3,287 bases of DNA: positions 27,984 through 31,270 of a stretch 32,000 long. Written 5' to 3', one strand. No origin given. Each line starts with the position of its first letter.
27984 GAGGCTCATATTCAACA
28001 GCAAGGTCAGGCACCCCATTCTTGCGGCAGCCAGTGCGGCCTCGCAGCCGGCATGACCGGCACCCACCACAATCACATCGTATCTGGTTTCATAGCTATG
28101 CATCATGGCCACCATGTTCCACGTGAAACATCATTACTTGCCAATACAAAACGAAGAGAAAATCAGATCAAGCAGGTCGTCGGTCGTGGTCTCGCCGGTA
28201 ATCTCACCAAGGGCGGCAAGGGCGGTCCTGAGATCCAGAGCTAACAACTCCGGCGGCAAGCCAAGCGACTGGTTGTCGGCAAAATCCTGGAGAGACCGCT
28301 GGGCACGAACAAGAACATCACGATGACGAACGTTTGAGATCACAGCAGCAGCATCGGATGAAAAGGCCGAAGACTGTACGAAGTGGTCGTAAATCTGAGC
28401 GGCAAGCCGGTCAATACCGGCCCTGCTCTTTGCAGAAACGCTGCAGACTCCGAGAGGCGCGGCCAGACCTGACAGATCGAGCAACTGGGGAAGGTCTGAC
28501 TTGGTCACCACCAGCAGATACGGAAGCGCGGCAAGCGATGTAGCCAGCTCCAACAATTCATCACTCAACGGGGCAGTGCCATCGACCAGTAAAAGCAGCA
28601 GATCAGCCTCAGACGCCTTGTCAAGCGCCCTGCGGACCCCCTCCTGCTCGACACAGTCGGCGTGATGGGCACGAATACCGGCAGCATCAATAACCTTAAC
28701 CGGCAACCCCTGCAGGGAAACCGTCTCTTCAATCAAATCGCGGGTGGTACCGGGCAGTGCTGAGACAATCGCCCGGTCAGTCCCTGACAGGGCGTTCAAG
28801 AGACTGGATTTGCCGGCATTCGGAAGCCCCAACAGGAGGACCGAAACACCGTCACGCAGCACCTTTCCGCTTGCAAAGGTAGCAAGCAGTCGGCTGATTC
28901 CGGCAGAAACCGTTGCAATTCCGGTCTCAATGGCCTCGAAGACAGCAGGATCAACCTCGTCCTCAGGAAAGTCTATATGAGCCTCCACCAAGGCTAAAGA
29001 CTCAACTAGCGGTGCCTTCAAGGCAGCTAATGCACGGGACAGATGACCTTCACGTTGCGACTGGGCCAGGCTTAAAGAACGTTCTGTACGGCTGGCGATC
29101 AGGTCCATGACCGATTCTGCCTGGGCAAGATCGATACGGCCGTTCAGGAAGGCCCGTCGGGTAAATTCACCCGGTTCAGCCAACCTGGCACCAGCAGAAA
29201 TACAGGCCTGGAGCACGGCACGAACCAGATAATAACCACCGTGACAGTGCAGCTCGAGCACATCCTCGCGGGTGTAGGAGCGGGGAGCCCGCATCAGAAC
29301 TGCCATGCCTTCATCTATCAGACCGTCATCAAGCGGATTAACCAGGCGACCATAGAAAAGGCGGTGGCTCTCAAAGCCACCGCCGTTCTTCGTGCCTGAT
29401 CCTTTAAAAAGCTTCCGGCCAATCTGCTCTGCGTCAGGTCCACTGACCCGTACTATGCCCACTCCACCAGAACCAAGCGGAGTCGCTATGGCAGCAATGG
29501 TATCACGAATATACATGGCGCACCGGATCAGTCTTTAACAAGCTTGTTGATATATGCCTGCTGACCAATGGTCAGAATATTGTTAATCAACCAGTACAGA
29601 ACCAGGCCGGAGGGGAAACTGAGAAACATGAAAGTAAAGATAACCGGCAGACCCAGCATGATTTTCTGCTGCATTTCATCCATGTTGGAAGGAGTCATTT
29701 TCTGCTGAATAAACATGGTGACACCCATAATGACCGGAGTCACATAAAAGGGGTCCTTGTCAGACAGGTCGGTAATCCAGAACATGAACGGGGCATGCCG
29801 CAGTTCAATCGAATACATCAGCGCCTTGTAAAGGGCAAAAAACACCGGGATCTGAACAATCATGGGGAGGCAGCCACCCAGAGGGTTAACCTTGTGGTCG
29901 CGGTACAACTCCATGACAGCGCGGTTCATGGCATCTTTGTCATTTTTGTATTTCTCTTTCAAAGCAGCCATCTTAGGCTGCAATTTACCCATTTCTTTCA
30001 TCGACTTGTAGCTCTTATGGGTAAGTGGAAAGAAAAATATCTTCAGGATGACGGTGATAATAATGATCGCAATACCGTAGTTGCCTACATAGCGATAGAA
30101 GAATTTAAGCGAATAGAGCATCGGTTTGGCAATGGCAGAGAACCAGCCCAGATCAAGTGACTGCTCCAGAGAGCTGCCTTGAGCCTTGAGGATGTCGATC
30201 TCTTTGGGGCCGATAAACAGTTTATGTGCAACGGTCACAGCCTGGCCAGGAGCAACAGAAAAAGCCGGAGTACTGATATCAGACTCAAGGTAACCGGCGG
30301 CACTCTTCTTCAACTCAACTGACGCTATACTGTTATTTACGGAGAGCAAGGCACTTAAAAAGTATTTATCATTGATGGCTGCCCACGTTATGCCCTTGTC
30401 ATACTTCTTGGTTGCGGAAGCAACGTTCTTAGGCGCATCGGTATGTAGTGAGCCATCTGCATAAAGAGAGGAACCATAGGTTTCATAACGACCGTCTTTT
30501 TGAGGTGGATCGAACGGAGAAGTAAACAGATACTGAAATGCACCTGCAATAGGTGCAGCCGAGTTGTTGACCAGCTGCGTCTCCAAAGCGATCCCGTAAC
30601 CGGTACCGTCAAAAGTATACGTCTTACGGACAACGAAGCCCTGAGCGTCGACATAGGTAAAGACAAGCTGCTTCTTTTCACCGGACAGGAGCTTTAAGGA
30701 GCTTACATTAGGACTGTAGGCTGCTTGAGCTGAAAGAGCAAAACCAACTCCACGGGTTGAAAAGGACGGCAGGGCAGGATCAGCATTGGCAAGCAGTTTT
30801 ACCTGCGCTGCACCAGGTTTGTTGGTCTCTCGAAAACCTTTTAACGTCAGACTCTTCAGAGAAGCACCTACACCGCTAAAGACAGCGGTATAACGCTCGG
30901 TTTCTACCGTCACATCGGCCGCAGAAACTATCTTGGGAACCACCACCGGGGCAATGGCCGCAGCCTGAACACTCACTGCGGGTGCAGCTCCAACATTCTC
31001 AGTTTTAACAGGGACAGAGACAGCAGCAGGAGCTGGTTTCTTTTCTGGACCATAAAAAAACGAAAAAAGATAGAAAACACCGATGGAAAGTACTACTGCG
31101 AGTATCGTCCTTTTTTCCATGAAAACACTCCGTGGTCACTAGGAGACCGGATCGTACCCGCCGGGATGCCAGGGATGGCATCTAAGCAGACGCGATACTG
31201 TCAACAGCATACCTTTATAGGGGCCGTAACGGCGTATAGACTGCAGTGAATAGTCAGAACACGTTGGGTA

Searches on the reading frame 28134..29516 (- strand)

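Call 29: search_protein_families(library=pfam, proteins=[window:28134-29516:-], max_evalue=0.001)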
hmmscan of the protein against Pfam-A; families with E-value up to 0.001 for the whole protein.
window:28134-29516:- (460 aa): 4 families
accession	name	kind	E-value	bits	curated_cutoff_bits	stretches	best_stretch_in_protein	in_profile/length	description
PF12631.12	MnmE_helical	-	2e-56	191.9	40.1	1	130-457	1-211/211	MnmE helical domain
PF10396.14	TrmE_N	-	4.1e-43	146.8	29.8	1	6-127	1-117/117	GTP-binding protein TrmE N-terminus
PF01926.29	MMR_HSR1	-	1.3e-23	83.7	21.9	1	226-339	2-113/113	50S ribosome-binding GTPase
PF02421.24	FeoB_N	-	6.4e-11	42.4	27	1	225-374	2-155/156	Ferrous iron transport protein B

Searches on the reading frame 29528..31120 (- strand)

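Call 29: search_protein_families(library=pfam, proteins=[window:29528-31120:-], max_evalue=0.001)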
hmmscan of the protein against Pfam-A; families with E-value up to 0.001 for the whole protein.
window:29528-31120:- (530 aa): 2 families
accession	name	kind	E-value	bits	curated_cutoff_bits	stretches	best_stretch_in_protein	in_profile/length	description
PF02096.25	60KD_IMP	-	4.9e-66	222.2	35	1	348-526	1-163/163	60Kd inner membrane protein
PF14849.12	YidC_periplas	-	1.2e-43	150.5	24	1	70-335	2-281/283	YidC periplasmic domain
